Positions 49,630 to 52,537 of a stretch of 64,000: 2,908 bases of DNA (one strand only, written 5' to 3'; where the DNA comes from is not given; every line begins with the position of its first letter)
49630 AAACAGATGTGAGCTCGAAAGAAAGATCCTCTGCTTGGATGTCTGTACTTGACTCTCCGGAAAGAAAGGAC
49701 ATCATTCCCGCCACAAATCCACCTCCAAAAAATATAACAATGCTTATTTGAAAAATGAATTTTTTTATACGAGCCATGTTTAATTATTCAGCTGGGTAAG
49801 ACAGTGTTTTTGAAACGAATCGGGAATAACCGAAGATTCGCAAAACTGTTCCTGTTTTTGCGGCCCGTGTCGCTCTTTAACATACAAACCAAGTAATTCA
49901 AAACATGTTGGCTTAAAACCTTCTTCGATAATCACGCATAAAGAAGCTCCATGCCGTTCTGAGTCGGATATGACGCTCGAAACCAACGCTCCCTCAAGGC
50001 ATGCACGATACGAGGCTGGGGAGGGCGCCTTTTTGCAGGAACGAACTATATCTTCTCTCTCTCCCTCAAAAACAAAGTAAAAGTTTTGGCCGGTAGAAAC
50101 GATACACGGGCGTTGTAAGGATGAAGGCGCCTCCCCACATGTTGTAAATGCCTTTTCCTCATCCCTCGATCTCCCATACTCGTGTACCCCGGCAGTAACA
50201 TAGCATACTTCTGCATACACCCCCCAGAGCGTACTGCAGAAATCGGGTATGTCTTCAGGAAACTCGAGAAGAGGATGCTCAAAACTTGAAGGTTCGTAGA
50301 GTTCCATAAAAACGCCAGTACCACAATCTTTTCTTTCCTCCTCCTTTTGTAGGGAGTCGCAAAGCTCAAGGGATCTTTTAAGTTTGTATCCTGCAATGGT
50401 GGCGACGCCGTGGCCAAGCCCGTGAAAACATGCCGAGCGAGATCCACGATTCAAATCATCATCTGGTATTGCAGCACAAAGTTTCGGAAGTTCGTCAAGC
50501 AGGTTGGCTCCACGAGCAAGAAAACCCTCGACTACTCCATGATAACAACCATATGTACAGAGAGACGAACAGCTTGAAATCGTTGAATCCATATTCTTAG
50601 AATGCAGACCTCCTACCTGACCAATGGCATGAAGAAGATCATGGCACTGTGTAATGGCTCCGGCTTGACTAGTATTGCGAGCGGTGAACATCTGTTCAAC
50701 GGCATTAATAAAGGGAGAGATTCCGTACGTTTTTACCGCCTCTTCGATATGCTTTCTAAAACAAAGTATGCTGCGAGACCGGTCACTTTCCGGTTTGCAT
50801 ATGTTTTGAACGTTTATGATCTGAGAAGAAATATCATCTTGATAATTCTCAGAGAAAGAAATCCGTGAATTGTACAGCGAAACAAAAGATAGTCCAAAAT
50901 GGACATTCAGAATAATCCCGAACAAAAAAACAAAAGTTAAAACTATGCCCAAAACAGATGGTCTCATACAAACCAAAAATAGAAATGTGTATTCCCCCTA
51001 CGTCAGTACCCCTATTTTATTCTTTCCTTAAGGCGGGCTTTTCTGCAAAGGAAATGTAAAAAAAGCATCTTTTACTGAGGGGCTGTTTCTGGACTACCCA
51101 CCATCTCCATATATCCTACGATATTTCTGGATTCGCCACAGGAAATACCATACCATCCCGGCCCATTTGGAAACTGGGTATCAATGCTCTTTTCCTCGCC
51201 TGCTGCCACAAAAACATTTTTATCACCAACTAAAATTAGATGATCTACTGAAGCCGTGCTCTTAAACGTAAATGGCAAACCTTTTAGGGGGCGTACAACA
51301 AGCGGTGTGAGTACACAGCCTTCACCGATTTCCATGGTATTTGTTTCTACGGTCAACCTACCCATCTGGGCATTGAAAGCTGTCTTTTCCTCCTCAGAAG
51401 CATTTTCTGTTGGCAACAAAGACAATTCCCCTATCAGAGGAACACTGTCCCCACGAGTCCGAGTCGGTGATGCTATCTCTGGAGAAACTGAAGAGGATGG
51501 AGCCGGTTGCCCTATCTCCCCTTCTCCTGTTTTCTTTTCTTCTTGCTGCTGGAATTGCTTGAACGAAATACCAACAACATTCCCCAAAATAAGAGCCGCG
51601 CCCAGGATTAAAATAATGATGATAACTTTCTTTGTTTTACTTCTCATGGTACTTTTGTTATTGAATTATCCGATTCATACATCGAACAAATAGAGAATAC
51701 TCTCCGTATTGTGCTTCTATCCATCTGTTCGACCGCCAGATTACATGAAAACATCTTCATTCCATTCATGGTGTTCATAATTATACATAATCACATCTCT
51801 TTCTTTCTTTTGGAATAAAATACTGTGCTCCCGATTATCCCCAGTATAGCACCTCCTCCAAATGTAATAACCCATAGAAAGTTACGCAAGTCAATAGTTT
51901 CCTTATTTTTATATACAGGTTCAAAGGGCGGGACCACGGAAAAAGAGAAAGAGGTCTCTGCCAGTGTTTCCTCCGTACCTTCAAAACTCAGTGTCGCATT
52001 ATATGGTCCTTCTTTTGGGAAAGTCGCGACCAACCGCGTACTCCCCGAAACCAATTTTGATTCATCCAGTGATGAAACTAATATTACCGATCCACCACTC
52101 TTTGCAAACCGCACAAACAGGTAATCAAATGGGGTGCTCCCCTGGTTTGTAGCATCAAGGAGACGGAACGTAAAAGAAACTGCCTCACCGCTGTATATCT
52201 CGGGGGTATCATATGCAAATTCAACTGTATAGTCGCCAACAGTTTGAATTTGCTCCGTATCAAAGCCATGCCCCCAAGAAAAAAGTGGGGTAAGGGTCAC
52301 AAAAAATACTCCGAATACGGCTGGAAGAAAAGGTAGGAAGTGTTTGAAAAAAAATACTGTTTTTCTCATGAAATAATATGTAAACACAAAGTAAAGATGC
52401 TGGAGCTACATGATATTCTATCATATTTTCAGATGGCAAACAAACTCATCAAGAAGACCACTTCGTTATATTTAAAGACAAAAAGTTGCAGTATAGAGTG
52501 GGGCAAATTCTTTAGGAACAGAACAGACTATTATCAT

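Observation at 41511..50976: Tandem array of eight divergent paralogs of an unassigned, membrane-anchored Cys-pair/His-motif repeat protein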

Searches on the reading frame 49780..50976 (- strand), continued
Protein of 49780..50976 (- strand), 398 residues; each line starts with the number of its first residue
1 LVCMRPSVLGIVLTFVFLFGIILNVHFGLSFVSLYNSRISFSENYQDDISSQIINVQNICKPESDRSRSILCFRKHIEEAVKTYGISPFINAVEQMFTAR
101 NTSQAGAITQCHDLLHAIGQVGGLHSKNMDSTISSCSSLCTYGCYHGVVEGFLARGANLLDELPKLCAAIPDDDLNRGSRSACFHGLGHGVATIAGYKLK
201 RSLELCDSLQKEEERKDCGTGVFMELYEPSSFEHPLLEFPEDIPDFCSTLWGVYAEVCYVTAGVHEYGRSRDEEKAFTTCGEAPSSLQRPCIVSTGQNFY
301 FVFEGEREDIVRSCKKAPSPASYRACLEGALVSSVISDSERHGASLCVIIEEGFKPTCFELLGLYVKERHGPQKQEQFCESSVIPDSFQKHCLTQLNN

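Call 44: find_encoding_contigs(protein=P0079, flank=8000, max_places=1)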
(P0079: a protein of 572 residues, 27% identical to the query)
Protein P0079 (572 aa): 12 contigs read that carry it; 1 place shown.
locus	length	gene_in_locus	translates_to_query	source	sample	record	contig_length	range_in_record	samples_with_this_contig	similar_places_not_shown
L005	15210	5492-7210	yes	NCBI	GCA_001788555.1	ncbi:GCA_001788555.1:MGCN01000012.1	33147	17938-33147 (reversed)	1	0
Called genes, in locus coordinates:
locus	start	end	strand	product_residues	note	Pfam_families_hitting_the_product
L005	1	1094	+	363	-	PF00109:ketoacyl-synt, PF00108:Thiolase_N (weak), PF02801:Ketoacyl-synt_C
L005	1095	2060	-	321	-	PF01702:TGT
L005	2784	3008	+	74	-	-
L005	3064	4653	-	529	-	-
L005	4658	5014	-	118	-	-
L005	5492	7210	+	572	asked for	-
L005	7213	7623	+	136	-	PF13473:Cupredoxin_1 (weak)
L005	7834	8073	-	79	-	-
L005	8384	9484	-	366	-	PF13623:SurA_N_2, PF13624:SurA_N_3, PF13145:Rotamase_2 (weak), PF13616:Rotamase_3, PF00639:Rotamase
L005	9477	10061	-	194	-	-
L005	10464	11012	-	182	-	PF00334:NDK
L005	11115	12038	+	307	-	PF02899:Phage_int_SAM_1, PF13102:Phage_int_SAM_5, PF13495:Phage_int_SAM_4 (faint), PF00589:Phage_integrase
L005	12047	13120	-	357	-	-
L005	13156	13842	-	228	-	-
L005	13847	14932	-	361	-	-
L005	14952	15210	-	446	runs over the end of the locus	-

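Call 50: find_related_loci(query=A4, collection=genome_contigs, flank=6000)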
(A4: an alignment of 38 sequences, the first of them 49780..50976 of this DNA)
Query A4 (398 aa) in genome_contigs; peptide patterns used: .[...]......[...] (x = any residue, [..] = any of these).
600 stretches matched a pattern (row limit reached: there are more); 536 encode a relative of the query (tblastn E <= 1e-3); the best 80 are kept; 80 distinct loci.
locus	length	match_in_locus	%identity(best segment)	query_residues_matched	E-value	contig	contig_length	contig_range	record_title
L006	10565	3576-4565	31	63-394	7e-56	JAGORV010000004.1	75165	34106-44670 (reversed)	Candidatus Woesebacteria bacterium isolate Gw_Eff_bin_29 Gw_Eff_450_length_75165_cov_7.908313, whole genome shotgun sequ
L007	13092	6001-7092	26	27-379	4e-33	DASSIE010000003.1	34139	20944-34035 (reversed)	MAG TPA_asm: Patescibacteria group bacterium isolate SMAG_U1079 k141_101495, whole genome shotgun sequence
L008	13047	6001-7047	26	49-393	2e-30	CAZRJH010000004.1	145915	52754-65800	MAG TPA_asm: uncultured Gammaproteobacteria bacterium isolate SRP342105_co1_321 genome assembly, contig: NODE_122_length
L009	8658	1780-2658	28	67-358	8e-30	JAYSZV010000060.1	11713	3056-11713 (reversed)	MAG: Candidatus Lloydbacteria bacterium isolate GFS_13726 GFS_13726_59, whole genome shotgun sequence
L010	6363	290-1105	31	53-330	8e-29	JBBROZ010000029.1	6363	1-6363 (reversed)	MAG: Patescibacteria group bacterium isolate La1_metabat2.361 LA1C_B2.361_k141_2167601L_6363_cov_11.9593, whole genome s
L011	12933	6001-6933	27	72-381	2e-28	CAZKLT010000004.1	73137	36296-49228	MAG TPA_asm: uncultured Gammaproteobacteria bacterium isolate SRP237561_co1_402 genome assembly, contig: NODE_459_length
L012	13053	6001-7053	26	49-382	8e-28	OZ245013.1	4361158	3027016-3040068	MAG: Nitrospirales bacterium isolate 31013e2f-7cfe-4e21-8dd9-d4b9e95f9b23 genome assembly, chromosome: 1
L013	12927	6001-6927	28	72-379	5e-28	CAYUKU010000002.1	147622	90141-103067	MAG TPA_asm: uncultured Gammaproteobacteria bacterium isolate binchicken_co58_53 genome assembly, contig: NODE_87_length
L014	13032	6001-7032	27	60-394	2e-27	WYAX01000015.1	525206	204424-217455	MAG: Nitrospira defluvii isolate NOB1 k127_171309, whole genome shotgun sequence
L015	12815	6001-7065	28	54-394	2e-27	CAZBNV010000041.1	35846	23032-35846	MAG TPA_asm: uncultured Nitrospira sp. isolate SRP302447_co1_754 genome assembly, contig: NODE_3279_length_35846_cov_8.9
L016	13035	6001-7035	26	11-359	3e-27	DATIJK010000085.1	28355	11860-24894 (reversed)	MAG TPA_asm: Candidatus Saccharimonadales bacterium isolate SMAG_U15689 k141_443822, whole genome shotgun sequence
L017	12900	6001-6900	27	65-384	5e-27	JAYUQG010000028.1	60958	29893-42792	MAG: bacterium isolate GL114_DN_metabat_102 GL114_DN_metabat_102_27, whole genome shotgun sequence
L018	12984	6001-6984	28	49-366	3e-27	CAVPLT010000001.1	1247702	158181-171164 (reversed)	MAG: uncultured Nitrospiraceae bacterium isolate MFD00392.bin.1.91 genome assembly, contig: contig_13195, whole genome s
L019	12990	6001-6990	27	69-382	1e-26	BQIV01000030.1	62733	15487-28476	MAG: Nitrospirales bacterium NPIRA02 DNA, sequence30, whole genome shotgun sequence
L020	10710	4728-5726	28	49-366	2e-26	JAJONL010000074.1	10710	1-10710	MAG: Nitrospira sp. isolate C_No_T20_B_bin.40 scaffold_5129, whole genome shotgun sequence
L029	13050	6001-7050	25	4-363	2e-25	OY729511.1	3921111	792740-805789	MAG: Candidatus Binatia bacterium isolate 9e32f69c-91e7-4ea3-9a30-d9bf58b5a9ec genome assembly, chromosome: 1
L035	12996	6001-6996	25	59-395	5e-25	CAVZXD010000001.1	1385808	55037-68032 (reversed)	MAG: Candidatus Peribacteria bacterium isolate MFD01916.bin.1.18 genome assembly, contig: contig_1035, whole genome shot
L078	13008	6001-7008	26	72-394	7e-23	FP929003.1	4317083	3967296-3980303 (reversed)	Candidatus Nitrospira defluvii chromosome, complete genome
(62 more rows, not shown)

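Call 54: search_protein_families(library=pfam, proteins=[L078:1494-3338:-, L078:3967-5724:-, L078:7261-7674:-, L078:7690-8535:-, L078:8966-10198:-, L029:2972-4957:+, L029:5006-5980:+, L029:7172-8029:-, L029:8046-8762:-, L029:9803-11122:+], max_evalue=0.001)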
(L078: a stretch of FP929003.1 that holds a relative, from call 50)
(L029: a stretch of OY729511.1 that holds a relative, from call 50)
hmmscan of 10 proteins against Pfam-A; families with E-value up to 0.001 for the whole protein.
L078:1494-3338:- (614 aa): 23 families
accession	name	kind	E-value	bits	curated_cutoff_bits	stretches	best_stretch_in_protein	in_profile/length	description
PF00005.33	ABC_tran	-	2.4e-57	193.8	25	2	23-155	2-137/137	ABC transporter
PF13304.12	AAA_21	-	8.4e-20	72.5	27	2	36-80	3-60/304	AAA domain, putative AbiEii toxin, Type IV TA system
PF16326.10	ABC_tran_CTD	-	1.6e-15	57.5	32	1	537-605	1-69/69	ABC transporter C-terminal domain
PF02463.25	SMC_N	-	2.1e-11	44.1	40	0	324-448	28-173/220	RecF/RecN/SMC N terminal domain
PF13555.12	AAA_29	-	3e-07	30.5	27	0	33-49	23-39/61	P-loop containing region of AAA domain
PF13191.12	AAA_16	-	6.5e-07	30.4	32.6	1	325-429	29-123/167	AAA ATPase domain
PF13476.12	AAA_23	-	1e-06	30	27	0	326-345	25-44/201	AAA domain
PF13521.12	AAA_28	-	1.9e-06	28.7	27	0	325-375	4-50/164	AAA domain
PF13401.12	AAA_22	-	5e-06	27.3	27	0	325-410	10-65/130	AAA domain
PF12848.13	ABC_tran_Xtn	-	3.7e-05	24.2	25.9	1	208-271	12-76/85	ABC transporter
PF24389.1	ORC-CDC6-like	-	4.4e-05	22.8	27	0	28-52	28-52/571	ORC-CDC6-like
PF13175.12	AAA_15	-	6.9e-05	23.1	32.1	0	36-53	27-44/374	AAA ATPase domain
PF03193.22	RsgA_GTPase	-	0.0001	22.6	30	0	321-352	107-138/174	RsgA GTPase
PF01078.27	Mg_chelatase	-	0.00013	21.8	20.3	0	25-60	15-50/207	Magnesium chelatase, subunit ChlI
PF25199.1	nSTAND_NTPase5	-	0.00025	21.3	34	0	325-345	46-66/145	Novel STAND NTPase 5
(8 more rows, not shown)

L078:3967-5724:- (585 aa): 3 families
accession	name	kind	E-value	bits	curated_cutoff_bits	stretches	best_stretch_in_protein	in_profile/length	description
PF00749.27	tRNA-synt_1c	-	2.4e-104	349.1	23.4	1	49-359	2-313/314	tRNA synthetases class I (E and Q), catalytic domain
PF03950.23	tRNA-synt_1c_C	-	2.9e-31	108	23.9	1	362-463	1-91/91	tRNA synthetases class I (E and Q), anti-codon binding domain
PF20974.2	tRNA-synt_1c_C2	-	1.1e-21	77.7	23.9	1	480-555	1-69/69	tRNA synthetases class I (E and Q), anti-codon binding domain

L078:7261-7674:- (137 aa): 1 family
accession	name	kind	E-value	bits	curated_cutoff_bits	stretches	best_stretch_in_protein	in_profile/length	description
PF22091.2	DUF6941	-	3.9e-21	76.1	27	1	10-128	1-124/125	Family of unknown function (DUF6941)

L078:7690-8535:- (281 aa): 0 families

L078:8966-10198:- (410 aa): 1 family
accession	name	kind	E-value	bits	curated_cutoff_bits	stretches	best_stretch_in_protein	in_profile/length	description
PF00589.27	Phage_integrase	-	1.7e-14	54.4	27.1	1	196-338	27-167/172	Phage integrase family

L029:2972-4957:+ (661 aa): 2 families
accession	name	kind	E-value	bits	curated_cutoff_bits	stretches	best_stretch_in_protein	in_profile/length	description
PF01642.28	MM_CoA_mutase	-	1.1e-129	433.7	22.1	1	6-489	42-512/512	Methylmalonyl-CoA mutase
PF02310.24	B12-binding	-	1.2e-19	70.7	32.1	1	533-636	2-106/121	B12 binding domain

L029:5006-5980:+ (324 aa): 6 families
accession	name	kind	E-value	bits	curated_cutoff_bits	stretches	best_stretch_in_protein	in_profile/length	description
PF03308.22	MeaB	-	2.1e-73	247.1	23.1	1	20-285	1-267/273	Methylmalonyl Co-A mutase-associated GTPase MeaB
PF02492.25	cobW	-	2.2e-07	31.1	20.7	1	54-202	2-159/180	CobW/HypB/UreG, nucleotide-binding domain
PF03029.23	ATP_bind_1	-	2.3e-05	24.8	27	0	58-92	2-36/240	Conserved hypothetical ATP binding protein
PF03193.22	RsgA_GTPase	-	6.4e-05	23.3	30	0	50-78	105-132/174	RsgA GTPase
PF13401.12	AAA_22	-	0.00032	21.4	27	1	52-95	5-46/130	AAA domain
PF13191.12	AAA_16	-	0.00039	21.4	32.6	0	40-91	11-63/167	AAA ATPase domain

L029:7172-8029:- (285 aa): 4 families
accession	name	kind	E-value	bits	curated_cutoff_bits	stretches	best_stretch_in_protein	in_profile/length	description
PF02737.24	3HCDH_N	-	5.2e-59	199.6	22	1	7-185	1-179/180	3-hydroxyacyl-CoA dehydrogenase, NAD binding domain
PF00725.27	3HCDH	-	3.4e-35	120.9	22.1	1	188-284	1-97/97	3-hydroxyacyl-CoA dehydrogenase, C-terminal domain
PF03446.21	NAD_binding_2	-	4.3e-05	24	21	1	7-104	1-75/161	NAD binding domain of 6-phosphogluconate dehydrogenase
PF02826.25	2-Hacid_dh_C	-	4.9e-05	23.2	25.1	1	6-41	37-72/178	D-isomer specific 2-hydroxyacid dehydrogenase, NAD binding domain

L029:8046-8762:- (238 aa): 2 families
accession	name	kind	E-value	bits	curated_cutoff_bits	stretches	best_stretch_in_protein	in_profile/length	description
PF02391.22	MoaE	-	1.5e-42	144.8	23.4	1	92-203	1-113/114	MoaE protein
PF02597.26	ThiS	-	1.7e-17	64.1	22.5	1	6-81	2-76/76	ThiS family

L029:9803-11122:+ (439 aa): 3 families
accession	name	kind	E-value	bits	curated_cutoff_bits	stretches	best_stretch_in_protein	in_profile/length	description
PF00919.26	UPF0004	-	2.7e-29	101.5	27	1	5-104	1-98/98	Uncharacterized protein family UPF0004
PF04055.27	Radical_SAM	-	4.1e-28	99.1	29.5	1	151-318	2-165/166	Radical SAM superfamily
PF01938.26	TRAM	-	1.5e-06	28.4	21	1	373-431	2-58/61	TRAM domain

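Call 56: search_protein_families(library=pfam, alignment_id=A5, max_evalue=0.0001)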
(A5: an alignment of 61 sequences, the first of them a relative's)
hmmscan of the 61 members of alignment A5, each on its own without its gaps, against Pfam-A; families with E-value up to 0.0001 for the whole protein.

A. member 1, P0126 (729 aa): 0 families

B. families by the number of members that match (of 61 scanned): 6 families
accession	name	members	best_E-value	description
PF05425.18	CopD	10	5.7e-16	Copper resistance protein D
PF04234.18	CopC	8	1.7e-18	CopC domain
PF13473.12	Cupredoxin_1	6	1.1e-18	Cupredoxin-like domain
PF13442.11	Cytochrome_CBB3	4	1.2e-14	Cytochrome C oxidase, cbb3-type, subunit III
PF00034.26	Cytochrom_C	3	1.4e-08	Cytochrome c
PF00173.33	Cyt-b5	1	2.8e-19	Cytochrome b5-like Heme/Steroid binding domain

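Call 71: search_protein_families(library=pfam, proteins=[P0121, P0122, P0123, P0124], max_evalue=0.0001)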
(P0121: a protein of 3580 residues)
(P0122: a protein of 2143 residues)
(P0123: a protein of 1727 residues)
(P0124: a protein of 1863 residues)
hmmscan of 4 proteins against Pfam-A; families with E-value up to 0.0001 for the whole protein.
P0121 (3580 aa): 2 families
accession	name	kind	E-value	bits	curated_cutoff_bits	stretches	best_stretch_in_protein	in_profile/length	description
PF00933.27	Glyco_hydro_3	-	6e-61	207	27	1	3093-3402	2-315/316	Glycosyl hydrolase family 3 N terminal domain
PF01816.23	LRV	-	4.5e-10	39.7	21.6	0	3438-3463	1-26/26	Leucine rich repeat variant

P0122 (2143 aa): 0 families

P0123 (1727 aa): 0 families

P0124 (1863 aa): 0 families

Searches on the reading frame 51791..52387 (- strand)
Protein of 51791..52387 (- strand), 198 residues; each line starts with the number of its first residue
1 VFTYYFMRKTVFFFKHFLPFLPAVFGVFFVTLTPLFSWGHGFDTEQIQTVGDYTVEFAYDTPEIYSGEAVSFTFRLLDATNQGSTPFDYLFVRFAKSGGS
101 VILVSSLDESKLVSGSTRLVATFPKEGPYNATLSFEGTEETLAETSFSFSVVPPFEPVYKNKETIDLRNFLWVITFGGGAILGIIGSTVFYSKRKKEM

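Call 13: search_protein_families(library=pfam, proteins=[window:51791-52387:-], max_evalue=0.01)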
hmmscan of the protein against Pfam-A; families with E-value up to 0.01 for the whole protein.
window:51791-52387:- (198 aa): 0 families

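Call 32: search_protein_families(library=pfam, proteins=[window:51791-52387:-], max_evalue=5)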
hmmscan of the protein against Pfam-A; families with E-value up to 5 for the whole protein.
window:51791-52387:- (198 aa): 3 families
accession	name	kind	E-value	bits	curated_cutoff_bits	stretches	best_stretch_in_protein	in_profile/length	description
PF01835.25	MG2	-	0.056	14.2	32.8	1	66-148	13-95/96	MG2 domain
PF00746.26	Gram_pos_anchor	-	0.12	12.8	20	1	176-197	20-41/43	LPXTG cell wall anchor motif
PF06305.16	LapA_dom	-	0.38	11.1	28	1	173-197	24-48/64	Lipopolysaccharide assembly protein A domain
